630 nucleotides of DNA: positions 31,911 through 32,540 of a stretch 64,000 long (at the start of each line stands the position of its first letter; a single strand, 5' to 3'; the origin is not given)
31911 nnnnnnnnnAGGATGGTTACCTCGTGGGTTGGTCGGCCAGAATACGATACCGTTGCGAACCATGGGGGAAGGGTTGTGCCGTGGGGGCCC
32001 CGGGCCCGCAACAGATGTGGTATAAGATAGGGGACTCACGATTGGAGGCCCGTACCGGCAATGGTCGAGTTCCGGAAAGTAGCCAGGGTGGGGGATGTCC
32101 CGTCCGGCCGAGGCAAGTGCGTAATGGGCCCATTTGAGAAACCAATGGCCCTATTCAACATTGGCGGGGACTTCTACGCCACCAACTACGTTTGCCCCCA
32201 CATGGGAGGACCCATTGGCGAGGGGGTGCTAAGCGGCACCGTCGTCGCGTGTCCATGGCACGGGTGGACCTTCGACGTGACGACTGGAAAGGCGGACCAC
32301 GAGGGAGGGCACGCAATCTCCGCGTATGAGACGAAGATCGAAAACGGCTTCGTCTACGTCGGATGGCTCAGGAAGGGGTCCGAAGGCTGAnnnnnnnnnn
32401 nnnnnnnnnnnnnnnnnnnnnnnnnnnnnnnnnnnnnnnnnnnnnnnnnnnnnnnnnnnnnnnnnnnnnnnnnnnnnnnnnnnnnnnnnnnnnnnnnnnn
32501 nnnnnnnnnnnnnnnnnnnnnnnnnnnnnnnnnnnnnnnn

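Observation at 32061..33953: Translationally coupled Rieske - PTPS - PTPS - SDR operon (pterin-type small-molecule pathway)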

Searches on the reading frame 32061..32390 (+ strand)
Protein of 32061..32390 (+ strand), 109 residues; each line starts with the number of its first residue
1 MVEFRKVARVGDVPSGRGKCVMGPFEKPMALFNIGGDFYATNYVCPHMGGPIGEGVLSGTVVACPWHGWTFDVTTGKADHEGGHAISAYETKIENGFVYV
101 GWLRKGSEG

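Call 4: search_protein_families(library=pfam, proteins=[window:32061-32390:+], max_evalue=0.01)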
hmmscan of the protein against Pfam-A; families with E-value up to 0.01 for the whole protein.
window:32061-32390:+ (109 aa): 3 families
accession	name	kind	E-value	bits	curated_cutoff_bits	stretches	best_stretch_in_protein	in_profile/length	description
PF00355.32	Rieske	-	7.8e-15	55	20.3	1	6-80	4-77/88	Rieske [2Fe-2S] domain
PF13806.12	Rieske_2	-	5.8e-09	36.3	27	1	4-100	2-103/104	Rieske-like [2Fe-2S] domain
PF22543.2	Rieske_4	-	0.0003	21.5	28.4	1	27-77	22-76/119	Soluble Rieske-type ferredoxin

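Call 9: search_protein_families(library=ncbifam, proteins=[window:32061-32390:+], max_evalue=0.001)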
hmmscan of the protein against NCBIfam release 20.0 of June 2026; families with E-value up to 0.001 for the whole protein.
window:32061-32390:+ (109 aa): 7 families
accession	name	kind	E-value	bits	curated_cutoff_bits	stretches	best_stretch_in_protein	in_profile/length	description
NF007422.0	PRK09965.1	equivalog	6.1e-16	58.4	113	1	7-101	6-99/106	bifunctional 3-phenylpropionate/cinnamic acid dioxygenase ferredoxin subunit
TIGR02378.1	nirD_assim_sml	equivalog_domain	1e-15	57.7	74.65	1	5-100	3-103/105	nitrite reductase small subunit NirD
NF042948.2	3PPDioc_HcaC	equivalog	5e-11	42.8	150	1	7-100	6-100/105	3-phenylpropionate/cinnamic acid dioxygenase ferredoxin subunit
NF041683.1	ant_diox_AndAb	equivalog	4.3e-10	39.7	150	1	25-100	22-98/100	anthranilate 1,2-dioxygenase ferredoxin subunit AndAb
TIGR02377.1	MocE_fam_FeS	subfamily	2.7e-07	30.5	136.15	1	36-100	34-99/101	MocE family 2Fe-2S type ferredoxin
NF052579.1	BetMthstMoxSdmAMthl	equivalog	7.4e-05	21.9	600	1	26-75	39-89/351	4beta-methylsterol monooxygenase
NF041174.1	SDX_Thmprot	equivalog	0.0004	20.5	170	1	31-77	29-75/109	sulredoxin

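Call 11: search_solved_structures(query=window:32061-32387:+, show_alignments=2)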
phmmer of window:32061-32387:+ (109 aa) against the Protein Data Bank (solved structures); distinct sequences matched with E-value up to 0.001: 23.
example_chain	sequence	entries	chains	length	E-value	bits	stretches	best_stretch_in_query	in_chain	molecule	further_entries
1vck_A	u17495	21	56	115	1.3e-13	54.4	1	6-104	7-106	ferredoxin component of carbazole | Ferredoxin CarAc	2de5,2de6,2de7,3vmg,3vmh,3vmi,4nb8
2i7f_A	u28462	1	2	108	2.2e-12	50.4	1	7-101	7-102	Ferredoxin component of dioxygenase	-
5bok_A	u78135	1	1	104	8.1e-11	45.4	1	23-97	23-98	Ferredoxin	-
2qpz_A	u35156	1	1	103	9.5e-11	45.1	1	26-98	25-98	Naphthalene 1,2-dioxygenase system ferredoxin subunit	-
2e4p_A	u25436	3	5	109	1.3e-09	41.5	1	4-104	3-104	Biphenyl dioxygenase ferredoxin subunit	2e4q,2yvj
4emj_B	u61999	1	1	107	5.4e-09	39.5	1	7-100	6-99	Toluene 1,2-dioxygenase system ferredoxin subunit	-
3dqy_A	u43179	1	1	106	6e-09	39.3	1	7-100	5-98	Toluene 1,2-dioxygenase system ferredoxin subunit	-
1fqt_A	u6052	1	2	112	1.4e-07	34.9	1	3-100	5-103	RIESKE-TYPE FERREDOXIN OF BIPHENYL DIOXYGENASE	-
8hn2_A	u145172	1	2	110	1.5e-06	31.6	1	7-101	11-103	Cytochrome b6-f complex iron-sulfur subunit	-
2zyl_A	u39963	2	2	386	1.4e-05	28.5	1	32-71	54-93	POSSIBLE OXIDOREDUCTASE | 3-ketosteroid-9-alpha-monooxygenase oxygenase subunit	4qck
4p1c_H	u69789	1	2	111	1.7e-05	28.2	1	40-101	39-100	Toluene-4-monooxygenase system ferredoxin subunit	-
1vm9_A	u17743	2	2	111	1.8e-05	28.1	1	40-101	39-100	Toluene-4-monooxygenase system protein C | Toluene-4-monooxygenase system ferredoxin subunit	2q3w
4p1b_H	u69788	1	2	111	1.9e-05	28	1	40-101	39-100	Toluene-4-monooxygenase system ferredoxin subunit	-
3d89_A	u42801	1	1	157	4e-05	27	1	25-79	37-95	Rieske domain-containing protein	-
6icp_A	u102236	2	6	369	7.4e-05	26.1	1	14-73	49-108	Methylxanthine N1-demethylase NdmA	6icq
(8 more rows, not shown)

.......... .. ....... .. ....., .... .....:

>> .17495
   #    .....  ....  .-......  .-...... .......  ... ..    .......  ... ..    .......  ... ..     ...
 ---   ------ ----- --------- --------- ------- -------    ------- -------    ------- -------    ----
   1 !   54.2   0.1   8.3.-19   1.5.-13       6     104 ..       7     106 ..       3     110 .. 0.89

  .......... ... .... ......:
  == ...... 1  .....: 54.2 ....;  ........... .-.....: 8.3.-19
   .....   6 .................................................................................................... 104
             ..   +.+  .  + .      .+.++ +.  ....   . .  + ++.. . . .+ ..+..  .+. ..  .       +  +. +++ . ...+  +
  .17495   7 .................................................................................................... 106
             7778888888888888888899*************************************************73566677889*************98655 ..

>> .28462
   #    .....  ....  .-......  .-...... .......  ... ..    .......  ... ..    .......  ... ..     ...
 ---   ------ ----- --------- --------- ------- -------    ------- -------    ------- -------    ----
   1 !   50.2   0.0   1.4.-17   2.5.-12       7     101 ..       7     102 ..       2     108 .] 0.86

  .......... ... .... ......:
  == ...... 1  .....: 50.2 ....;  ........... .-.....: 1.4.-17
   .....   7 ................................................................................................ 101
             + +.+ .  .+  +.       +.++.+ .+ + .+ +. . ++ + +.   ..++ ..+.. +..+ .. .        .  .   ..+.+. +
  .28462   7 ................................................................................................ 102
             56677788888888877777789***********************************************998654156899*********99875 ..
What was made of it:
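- On Rieske ferredoxin component of an oxygenase system: Pfam and PDB hits are in calls 4 and 11.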

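Call 12: find_homologous_proteins(query=window:32061-32387:+, max_evalue=0.00001)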
Query window:32061-32387:+ (109 aa): 80 proteins with E <= 0.00001 among 80 candidates.
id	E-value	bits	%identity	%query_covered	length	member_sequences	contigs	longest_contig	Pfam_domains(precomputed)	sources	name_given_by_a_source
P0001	1.9e-70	253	99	100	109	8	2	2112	PF00355.33,PF13806.13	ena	-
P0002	4.4e-53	196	75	100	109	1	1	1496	PF00355.33,PF13806.13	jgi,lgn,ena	-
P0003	4.8e-51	190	72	100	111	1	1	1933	PF00355.33,PF13806.13,PF22543.3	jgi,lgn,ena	-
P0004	5.1e-50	187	70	100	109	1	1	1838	PF00355.33,PF13806.13,PF22543.3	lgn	-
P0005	1.5e-48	182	65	100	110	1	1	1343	PF00355.33,PF13806.13,PF22543.3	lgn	-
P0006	7.2e-48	180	69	100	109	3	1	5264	PF00355.33,PF13806.13,PF22543.3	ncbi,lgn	-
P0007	3.4e-47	177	68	100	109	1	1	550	PF00355.33,PF13806.13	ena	-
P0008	5.8e-47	177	68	100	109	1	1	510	PF00355.33,PF13806.13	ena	-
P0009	6.9e-47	176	66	97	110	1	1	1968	PF00355.33,PF13806.13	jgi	jgi:nitrite reductase/ring-hydroxylating ferredoxin subunit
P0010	9.7e-47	176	68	100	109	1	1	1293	PF00355.33,PF13806.13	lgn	-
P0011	5.5e-46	174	67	94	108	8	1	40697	PF00355.33,PF13806.13,PF22543.3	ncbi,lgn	-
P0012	5.7e-46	173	65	97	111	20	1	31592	PF00355.33,PF13806.13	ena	-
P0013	6.5e-46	173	67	94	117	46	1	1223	PF00355.33,PF13806.13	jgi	-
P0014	9.7e-46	173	68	94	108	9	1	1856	PF00355.33,PF13806.13,PF22543.3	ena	-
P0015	1.6e-45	172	66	94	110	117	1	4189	PF00355.33,PF13806.13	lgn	-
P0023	1.3e-40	156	62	94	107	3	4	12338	PF00355.33,PF13806.13,PF22543.3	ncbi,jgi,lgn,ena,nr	ncbi:MAG TPA: Rieske 2Fe-2S domain-containing protein [Polyangia bacterium]|nr:Rieske 2Fe-2S domain-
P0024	2.6e-40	155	72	81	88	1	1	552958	PF00355.33,PF13806.13,PF22543.3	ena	-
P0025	3.4e-40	155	70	81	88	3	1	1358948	PF00355.33,PF13806.13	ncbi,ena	-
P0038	4.9e-34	135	56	97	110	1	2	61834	PF00355.33,PF13806.13,PF22543.3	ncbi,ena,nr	ncbi:MAG: non-heme iron oxygenase ferredoxin subunit [Acidobacteriia bacterium]|nr:non-heme iron oxy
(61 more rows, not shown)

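Call 13: find_encoding_contigs(protein=P0023, flank=6000, max_places=2)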
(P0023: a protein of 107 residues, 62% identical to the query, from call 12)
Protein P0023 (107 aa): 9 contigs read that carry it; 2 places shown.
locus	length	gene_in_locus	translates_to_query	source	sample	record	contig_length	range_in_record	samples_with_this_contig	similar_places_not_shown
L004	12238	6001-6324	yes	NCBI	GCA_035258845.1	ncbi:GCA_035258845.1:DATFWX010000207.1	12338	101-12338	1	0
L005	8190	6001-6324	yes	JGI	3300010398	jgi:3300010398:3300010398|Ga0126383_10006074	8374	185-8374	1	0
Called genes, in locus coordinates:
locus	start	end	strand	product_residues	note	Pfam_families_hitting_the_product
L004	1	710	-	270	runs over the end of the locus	?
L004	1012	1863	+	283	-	PF13489:Methyltransf_23, PF01209:Ubie_methyltran, PF13847:Methyltransf_31, PF08241:Methyltransf_11, PF08242:Methyltransf_12, PF13649:Methyltransf_25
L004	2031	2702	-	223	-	PF13489:Methyltransf_23, PF08241:Methyltransf_11, PF08242:Methyltransf_12, PF13649:Methyltransf_25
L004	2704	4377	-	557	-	PF13181:TPR_8 (faint), PF00515:TPR_1 (faint), PF07719:TPR_2 (faint)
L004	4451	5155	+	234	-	PF02592:Vut_1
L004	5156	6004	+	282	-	PF01209:Ubie_methyltran, PF02353:CMAS (weak), PF13489:Methyltransf_23, PF13847:Methyltransf_31, PF08241:Methyltransf_11, PF08242:Methyltransf_12, PF13649:Methyltransf_25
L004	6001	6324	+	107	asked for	PF00355:Rieske, PF13806:Rieske_2, PF22543:Rieske_4 (weak)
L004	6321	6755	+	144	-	-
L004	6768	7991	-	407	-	-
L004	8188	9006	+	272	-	-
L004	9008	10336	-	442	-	PF16697:Yop-YscD_cpl, PF00498:FHA, PF00158:Sigma54_activat, PF13191:AAA_16 (faint), PF14532:Sigma54_activ_2, PF07728:AAA_5 (weak), PF25601:AAA_lid_14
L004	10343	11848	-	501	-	PF00069:Pkinase, PF07714:PK_Tyr_Ser-Thr, PF08308:PEGA (weak)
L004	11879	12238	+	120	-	?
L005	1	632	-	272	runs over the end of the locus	?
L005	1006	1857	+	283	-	PF13489:Methyltransf_23, PF01209:Ubie_methyltran, PF13847:Methyltransf_31, PF08241:Methyltransf_11, PF08242:Methyltransf_12, PF13649:Methyltransf_25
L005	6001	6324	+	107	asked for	PF00355:Rieske, PF13806:Rieske_2, PF22543:Rieske_4 (weak)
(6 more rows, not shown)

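Call 14: find_encoding_contigs(protein=P0038, flank=6000, max_places=2)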
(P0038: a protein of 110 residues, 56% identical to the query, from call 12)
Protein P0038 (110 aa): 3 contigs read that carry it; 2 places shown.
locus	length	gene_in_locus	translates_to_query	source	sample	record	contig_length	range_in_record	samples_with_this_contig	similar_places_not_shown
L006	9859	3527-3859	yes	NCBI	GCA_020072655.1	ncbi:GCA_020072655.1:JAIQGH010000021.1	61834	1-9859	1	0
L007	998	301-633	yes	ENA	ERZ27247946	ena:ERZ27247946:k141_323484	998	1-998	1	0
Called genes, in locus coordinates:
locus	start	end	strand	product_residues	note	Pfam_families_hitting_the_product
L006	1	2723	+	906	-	PF00069:Pkinase, PF01636:APH (faint), PF03109:ABC1 (weak), PF07714:PK_Tyr_Ser-Thr, PF26549:Tricorn_N, PF26550:Tricorn_2nd (weak), PF07676:PD40 (weak), PF26549:Tricorn_N, +1 more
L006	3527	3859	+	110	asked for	PF00355:Rieske, PF13806:Rieske_2, PF22543:Rieske_4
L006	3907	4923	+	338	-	-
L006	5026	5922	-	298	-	PF16881:LIAS_N, PF04055:Radical_SAM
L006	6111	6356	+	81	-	PF02627:CMD (weak)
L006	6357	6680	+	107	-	-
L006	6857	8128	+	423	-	PF13493:DUF4118 (weak), PF00512:HisKA, PF02518:HATPase_c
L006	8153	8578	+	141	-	PF05635:23S_rRNA_IVP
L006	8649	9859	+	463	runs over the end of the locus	PF00072:Response_reg, PF00158:Sigma54_activat, PF14532:Sigma54_activ_2, PF07728:AAA_5 (weak), PF25601:AAA_lid_14, PF02954:HTH_8, PF13556:HTH_30 (weak)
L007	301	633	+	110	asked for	PF00355:Rieske, PF13806:Rieske_2, PF22543:Rieske_4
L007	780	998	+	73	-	?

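Call 15: find_encoding_contigs(protein=P0011, flank=6000, max_places=2)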
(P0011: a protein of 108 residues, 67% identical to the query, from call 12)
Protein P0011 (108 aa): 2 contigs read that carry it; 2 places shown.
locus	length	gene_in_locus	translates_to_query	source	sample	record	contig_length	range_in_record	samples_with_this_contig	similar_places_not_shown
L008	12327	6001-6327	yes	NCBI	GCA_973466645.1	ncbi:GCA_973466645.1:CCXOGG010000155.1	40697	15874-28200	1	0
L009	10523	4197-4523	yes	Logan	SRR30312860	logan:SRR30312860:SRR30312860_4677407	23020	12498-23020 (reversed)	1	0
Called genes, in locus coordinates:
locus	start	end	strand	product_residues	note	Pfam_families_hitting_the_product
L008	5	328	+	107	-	-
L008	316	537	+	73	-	PF10049:DUF2283 (weak)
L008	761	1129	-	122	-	-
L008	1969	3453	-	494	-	PF00004:AAA, PF17862:AAA_lid_3 (faint)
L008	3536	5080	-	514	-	PF00682:HMGL-like, PF22617:HCS_D2, PF08502:LeuA_dimer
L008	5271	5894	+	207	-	PF14597:Lactamase_B_5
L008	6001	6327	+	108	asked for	PF00355:Rieske, PF13806:Rieske_2, PF22543:Rieske_4 (weak)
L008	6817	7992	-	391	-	-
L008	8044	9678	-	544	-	PF02366:PMT (weak), PF13231:PMT_2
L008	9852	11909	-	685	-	PF20706:GT4-conflict, PF00534:Glycos_transf_1, PF13692:Glyco_trans_1_4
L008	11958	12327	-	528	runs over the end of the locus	-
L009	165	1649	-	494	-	PF00004:AAA, PF17862:AAA_lid_3 (faint)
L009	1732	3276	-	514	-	PF00682:HMGL-like, PF22617:HCS_D2, PF08502:LeuA_dimer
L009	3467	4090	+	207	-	PF14597:Lactamase_B_5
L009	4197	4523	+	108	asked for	PF00355:Rieske, PF13806:Rieske_2, PF22543:Rieske_4 (weak)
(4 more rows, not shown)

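Call 16: find_encoding_contigs(protein=P0025, flank=8000, max_places=2)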
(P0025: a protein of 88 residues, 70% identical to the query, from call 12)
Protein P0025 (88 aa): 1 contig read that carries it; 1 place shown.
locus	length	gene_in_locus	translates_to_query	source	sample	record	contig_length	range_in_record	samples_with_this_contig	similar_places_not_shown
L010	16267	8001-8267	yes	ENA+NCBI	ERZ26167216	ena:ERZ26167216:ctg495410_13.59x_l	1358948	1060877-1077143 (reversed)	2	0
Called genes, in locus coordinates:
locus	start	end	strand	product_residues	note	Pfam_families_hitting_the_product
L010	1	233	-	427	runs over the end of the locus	-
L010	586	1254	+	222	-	-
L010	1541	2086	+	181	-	PF00293:NUDIX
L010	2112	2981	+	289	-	PF00149:Metallophos, PF12850:Metallophos_2 (weak)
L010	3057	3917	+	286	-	PF02737:3HCDH_N, PF00725:3HCDH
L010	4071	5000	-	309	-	PF00296:Bac_luciferase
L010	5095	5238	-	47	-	-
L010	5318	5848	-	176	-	PF05163:DinB (faint), PF04978:MST, PF12867:DinB_2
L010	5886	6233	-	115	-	PF11969:DcpS_C, PF01230:HIT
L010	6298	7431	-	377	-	PF02771:Acyl-CoA_dh_N, PF02770:Acyl-CoA_dh_M, PF00441:Acyl-CoA_dh_1, PF08028:Acyl-CoA_dh_2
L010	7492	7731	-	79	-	PF01037:AsnC_trans_reg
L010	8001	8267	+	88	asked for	PF00355:Rieske, PF13806:Rieske_2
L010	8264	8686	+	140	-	PF01242:PTPS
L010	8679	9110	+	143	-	PF01242:PTPS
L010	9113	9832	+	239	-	PF00106:adh_short, PF08659:KR, PF13561:adh_short_C2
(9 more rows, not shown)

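Call 17: find_encoding_contigs(protein=P0024, flank=8000, max_places=2)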
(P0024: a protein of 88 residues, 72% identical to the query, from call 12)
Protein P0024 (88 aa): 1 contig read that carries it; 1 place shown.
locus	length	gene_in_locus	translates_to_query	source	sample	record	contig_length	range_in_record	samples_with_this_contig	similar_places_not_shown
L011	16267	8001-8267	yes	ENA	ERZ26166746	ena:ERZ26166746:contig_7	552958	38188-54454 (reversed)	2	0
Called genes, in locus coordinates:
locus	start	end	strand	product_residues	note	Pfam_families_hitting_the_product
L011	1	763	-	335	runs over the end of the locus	PF01018:GTP1_OBG, PF02421:FeoB_N (weak), PF01926:MMR_HSR1, PF09269:DUF1967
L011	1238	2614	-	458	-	PF11638:DnaA_N, PF00308:Bac_DnaA, PF01695:IstB_IS21, PF00004:AAA (faint), PF08299:Bac_DnaA_C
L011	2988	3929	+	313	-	PF00551:Formyl_trans_N, PF02911:Formyl_trans_C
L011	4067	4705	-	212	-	PF01386:Ribosomal_L25p, PF14693:Ribosomal_TL5_C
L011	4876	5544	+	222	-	PF00196:GerE, PF08281:Sigma70_r4_2 (weak)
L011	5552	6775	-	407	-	PF01699:Na_Ca_ex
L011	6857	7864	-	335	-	PF03449:GreA_GreB_N, PF01272:GreA_GreB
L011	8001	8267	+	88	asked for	PF00355:Rieske, PF13806:Rieske_2 (weak), PF22543:Rieske_4 (weak)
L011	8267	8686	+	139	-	PF01242:PTPS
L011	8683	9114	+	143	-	PF01242:PTPS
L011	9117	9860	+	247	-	PF23441:SDR, PF00106:adh_short, PF08659:KR, PF13561:adh_short_C2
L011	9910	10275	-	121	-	PF06262:Zincin_1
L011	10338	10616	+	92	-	PF08734:GYD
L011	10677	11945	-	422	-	PF03200:Glyco_hydro_63, PF22422:MGH1-like_GH, PF01204:Trehalase (weak), PF03200:Glyco_hydro_63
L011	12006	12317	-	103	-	PF03992:ABM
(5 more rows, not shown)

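Call 25: search_protein_families(library=pfam, proteins=[L004:6321-6755:+], max_evalue=0.001)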
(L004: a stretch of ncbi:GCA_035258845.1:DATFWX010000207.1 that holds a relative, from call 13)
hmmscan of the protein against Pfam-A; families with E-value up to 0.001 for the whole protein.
L004:6321-6755:+ (144 aa): 0 families
